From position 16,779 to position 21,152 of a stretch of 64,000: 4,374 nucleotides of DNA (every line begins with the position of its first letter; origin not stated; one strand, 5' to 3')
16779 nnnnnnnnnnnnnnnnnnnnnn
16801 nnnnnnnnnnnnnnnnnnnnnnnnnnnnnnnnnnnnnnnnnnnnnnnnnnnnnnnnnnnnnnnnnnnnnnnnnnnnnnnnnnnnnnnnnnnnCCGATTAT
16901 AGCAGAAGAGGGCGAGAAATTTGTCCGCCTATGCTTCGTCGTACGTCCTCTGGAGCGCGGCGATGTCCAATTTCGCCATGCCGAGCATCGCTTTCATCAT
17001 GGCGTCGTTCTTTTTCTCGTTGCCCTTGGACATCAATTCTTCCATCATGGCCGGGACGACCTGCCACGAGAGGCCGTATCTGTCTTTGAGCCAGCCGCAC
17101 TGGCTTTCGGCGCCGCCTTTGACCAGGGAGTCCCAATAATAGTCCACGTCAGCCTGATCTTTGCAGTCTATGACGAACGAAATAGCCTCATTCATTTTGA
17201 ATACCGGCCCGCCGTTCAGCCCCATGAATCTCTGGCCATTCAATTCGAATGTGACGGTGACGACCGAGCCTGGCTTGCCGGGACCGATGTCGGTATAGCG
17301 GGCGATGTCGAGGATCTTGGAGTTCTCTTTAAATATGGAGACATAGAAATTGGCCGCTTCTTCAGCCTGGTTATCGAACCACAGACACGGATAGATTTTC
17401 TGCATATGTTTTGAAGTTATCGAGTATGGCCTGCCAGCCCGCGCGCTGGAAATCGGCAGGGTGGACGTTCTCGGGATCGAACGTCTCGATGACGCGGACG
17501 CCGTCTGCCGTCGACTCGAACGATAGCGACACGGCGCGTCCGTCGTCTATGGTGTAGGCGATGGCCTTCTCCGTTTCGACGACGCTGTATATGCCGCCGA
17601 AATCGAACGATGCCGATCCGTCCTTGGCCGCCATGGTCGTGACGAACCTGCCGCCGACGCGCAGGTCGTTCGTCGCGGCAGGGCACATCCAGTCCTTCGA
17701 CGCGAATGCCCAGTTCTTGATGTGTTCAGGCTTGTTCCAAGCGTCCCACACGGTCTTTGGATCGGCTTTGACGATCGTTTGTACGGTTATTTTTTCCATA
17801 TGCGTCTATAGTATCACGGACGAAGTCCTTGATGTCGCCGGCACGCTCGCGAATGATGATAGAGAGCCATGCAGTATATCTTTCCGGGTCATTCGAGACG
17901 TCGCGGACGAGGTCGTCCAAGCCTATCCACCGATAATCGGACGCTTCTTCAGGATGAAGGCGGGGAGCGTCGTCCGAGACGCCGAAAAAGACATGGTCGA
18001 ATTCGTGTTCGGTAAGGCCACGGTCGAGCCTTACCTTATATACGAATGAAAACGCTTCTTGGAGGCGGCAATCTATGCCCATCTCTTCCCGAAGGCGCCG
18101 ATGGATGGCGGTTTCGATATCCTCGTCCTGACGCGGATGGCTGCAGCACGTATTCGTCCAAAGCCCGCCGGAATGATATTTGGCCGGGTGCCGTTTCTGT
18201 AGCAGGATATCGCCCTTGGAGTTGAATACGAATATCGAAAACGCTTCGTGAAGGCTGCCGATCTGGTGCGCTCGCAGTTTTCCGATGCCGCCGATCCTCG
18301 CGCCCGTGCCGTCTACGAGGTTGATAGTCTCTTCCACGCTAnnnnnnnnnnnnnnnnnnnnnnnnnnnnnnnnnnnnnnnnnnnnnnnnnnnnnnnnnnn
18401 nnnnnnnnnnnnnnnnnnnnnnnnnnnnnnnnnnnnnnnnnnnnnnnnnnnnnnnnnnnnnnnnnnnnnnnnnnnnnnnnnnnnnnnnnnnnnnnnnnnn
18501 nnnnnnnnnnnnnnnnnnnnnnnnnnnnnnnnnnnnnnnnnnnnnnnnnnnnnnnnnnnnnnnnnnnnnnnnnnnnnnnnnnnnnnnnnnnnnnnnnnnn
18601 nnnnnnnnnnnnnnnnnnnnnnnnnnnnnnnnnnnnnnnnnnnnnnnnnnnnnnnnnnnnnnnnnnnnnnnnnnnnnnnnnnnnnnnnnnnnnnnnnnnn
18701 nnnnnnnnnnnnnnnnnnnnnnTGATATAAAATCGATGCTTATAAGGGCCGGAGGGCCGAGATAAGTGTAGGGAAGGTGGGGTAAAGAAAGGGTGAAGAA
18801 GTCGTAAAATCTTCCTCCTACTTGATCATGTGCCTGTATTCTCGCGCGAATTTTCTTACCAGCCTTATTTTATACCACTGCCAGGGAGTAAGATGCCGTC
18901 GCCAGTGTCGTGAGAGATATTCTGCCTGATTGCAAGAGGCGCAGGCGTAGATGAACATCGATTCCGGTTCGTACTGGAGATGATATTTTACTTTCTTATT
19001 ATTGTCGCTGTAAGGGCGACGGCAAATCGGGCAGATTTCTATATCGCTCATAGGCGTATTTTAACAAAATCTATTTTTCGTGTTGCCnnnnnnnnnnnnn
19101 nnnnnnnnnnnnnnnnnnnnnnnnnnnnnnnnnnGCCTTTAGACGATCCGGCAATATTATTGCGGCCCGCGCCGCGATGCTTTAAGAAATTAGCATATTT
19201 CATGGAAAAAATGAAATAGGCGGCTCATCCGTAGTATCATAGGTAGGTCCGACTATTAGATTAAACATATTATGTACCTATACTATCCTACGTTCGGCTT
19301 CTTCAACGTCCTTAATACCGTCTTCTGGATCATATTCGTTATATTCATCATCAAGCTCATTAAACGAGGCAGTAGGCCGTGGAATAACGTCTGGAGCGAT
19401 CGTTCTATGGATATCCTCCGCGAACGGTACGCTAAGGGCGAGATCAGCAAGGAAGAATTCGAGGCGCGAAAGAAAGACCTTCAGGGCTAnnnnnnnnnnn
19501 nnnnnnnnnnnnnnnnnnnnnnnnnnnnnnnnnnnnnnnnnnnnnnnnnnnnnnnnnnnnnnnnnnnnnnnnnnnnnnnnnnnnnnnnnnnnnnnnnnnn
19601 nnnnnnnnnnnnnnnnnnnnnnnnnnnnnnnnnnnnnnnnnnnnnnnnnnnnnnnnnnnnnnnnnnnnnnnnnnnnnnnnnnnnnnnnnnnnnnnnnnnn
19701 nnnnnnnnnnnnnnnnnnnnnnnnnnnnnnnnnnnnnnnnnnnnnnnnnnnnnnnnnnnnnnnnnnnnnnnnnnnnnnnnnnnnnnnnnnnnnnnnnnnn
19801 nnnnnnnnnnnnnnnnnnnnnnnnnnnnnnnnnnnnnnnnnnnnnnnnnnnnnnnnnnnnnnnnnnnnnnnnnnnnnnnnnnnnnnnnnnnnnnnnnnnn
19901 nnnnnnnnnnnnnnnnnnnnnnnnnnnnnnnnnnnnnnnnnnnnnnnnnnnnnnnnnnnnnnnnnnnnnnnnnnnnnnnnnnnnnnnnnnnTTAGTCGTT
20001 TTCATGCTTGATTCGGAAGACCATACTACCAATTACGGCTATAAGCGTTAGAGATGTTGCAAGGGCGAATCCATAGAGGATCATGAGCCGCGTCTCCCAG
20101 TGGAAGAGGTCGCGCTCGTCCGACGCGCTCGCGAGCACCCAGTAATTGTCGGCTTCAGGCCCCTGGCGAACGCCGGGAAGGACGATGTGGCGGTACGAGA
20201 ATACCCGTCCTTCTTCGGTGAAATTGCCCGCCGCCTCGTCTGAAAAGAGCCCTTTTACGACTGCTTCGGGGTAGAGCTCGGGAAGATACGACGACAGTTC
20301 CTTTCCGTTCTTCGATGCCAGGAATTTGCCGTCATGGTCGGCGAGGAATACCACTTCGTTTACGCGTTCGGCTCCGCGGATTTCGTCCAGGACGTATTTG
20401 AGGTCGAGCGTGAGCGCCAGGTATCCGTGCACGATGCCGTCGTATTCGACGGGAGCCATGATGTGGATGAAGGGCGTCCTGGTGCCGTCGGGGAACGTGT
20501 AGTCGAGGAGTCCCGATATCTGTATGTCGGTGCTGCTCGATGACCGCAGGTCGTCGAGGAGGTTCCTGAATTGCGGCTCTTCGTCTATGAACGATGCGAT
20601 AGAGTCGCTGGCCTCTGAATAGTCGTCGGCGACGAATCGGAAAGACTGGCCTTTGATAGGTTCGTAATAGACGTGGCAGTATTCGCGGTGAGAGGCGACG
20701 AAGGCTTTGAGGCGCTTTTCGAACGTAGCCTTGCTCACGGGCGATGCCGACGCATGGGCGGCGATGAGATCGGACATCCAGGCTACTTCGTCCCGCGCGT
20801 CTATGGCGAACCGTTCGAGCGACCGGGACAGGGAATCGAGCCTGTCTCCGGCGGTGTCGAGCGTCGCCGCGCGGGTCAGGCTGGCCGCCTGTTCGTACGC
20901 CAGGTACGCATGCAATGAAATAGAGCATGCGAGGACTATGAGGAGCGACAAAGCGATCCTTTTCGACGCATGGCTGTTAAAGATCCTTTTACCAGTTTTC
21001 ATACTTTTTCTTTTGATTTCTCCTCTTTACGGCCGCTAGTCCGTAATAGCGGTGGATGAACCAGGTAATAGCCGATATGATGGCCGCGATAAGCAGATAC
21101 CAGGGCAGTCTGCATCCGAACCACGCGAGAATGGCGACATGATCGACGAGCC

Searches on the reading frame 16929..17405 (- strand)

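Call 10: search_protein_families(library=pfam, proteins=[window:16929-17405:-], max_evalue=0.001)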
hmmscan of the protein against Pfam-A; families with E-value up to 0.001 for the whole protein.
window:16929-17405:- (158 aa): 1 family
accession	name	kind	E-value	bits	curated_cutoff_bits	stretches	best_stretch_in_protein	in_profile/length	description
PF06983.19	3-dmu-9_3-mt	-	1.9e-48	164.2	24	1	2-117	1-116/116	3-demethylubiquinone-9 3-methyltransferase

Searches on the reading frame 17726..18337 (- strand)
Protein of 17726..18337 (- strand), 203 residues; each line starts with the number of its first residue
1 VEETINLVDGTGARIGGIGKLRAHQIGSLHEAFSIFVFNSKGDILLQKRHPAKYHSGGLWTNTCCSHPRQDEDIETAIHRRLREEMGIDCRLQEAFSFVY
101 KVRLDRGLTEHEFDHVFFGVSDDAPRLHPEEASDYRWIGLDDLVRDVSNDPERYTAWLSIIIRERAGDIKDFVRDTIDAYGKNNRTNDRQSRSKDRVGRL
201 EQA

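Call 62: search_protein_families(library=pfam, proteins=[window:17726-18337:-], max_evalue=0.01)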
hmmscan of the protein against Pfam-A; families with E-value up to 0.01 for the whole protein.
window:17726-18337:- (203 aa): 2 families
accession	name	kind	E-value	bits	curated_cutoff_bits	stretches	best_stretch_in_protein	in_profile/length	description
PF00293.34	NUDIX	-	2.7e-21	76.4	21.1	1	30-157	3-133/134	NUDIX domain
PF14815.12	NUDIX_4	-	0.00036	20.7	35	1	37-143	5-98/113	NUDIX domain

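Call 64: search_protein_families(library=ncbifam, proteins=[window:17726-18337:-], max_evalue=0.01)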
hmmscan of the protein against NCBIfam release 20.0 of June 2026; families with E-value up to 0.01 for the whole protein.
window:17726-18337:- (203 aa): 9 families
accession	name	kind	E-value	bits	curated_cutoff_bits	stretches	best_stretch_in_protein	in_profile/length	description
NF002995.0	PRK03759.1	equivalog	3e-44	150.9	127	1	2-161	6-168/185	isopentenyl-diphosphate Delta-isomerase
TIGR02150.1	IPP_isom_1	equivalog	4.1e-29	101.5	105.8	1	7-161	3-158/159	isopentenyl-diphosphate delta-isomerase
NF041653.1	Nud_hyd_Meth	equivalog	3.8e-13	49.6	300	1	29-161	26-156/170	Nudix hydrolase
NF011922.0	PRK15393.1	equivalog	3.1e-06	27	152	1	21-102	31-111/182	NUDIX hydrolase YfcD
NF006530.0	PRK08999.1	equivalog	8.6e-05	21.7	245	1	37-95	13-69/315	Nudix family hydrolase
NF008044.0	PRK10776.1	equivalog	0.0006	19.7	148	1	37-145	11-112/130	8-oxo-dGTP diphosphatase MutT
NF007834.0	PRK10546.1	equivalog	0.00064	19.6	156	1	38-94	11-65/135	pyrimidine (deoxy)nucleoside triphosphate diphosphatase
NF011963.0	PRK15434.1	subfamily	0.0015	18.3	146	1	35-145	22-136/159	GDP-mannose mannosyl hydrolase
NF006961.0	PRK09438.1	equivalog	0.0053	16.2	103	0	35-139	13-125/151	dihydroneopterin triphosphate diphosphatase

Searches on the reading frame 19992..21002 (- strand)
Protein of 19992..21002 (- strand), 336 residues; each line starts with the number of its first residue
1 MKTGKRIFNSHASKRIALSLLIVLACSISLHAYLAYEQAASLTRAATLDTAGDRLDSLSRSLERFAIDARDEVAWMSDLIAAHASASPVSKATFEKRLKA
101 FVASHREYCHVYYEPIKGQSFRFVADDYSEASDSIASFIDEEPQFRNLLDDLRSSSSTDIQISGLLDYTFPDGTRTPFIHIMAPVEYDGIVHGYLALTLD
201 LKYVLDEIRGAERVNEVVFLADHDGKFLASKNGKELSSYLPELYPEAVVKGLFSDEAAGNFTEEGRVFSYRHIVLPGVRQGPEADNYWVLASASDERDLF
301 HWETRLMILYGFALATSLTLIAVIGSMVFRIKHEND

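Call 10: search_protein_families(library=pfam, proteins=[window:19992-21002:-], max_evalue=0.001)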
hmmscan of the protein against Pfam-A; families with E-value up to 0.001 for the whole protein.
window:19992-21002:- (336 aa): 2 families
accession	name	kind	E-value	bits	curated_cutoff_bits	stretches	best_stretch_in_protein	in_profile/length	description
PF02743.24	dCache_1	-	8.1e-07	29.2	45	1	154-273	110-230/240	Cache domain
PF21623.3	HK_sensor_dom_bact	-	3.2e-05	23.7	27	1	174-240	135-202/253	Bacterial histidine kinase, sensor domain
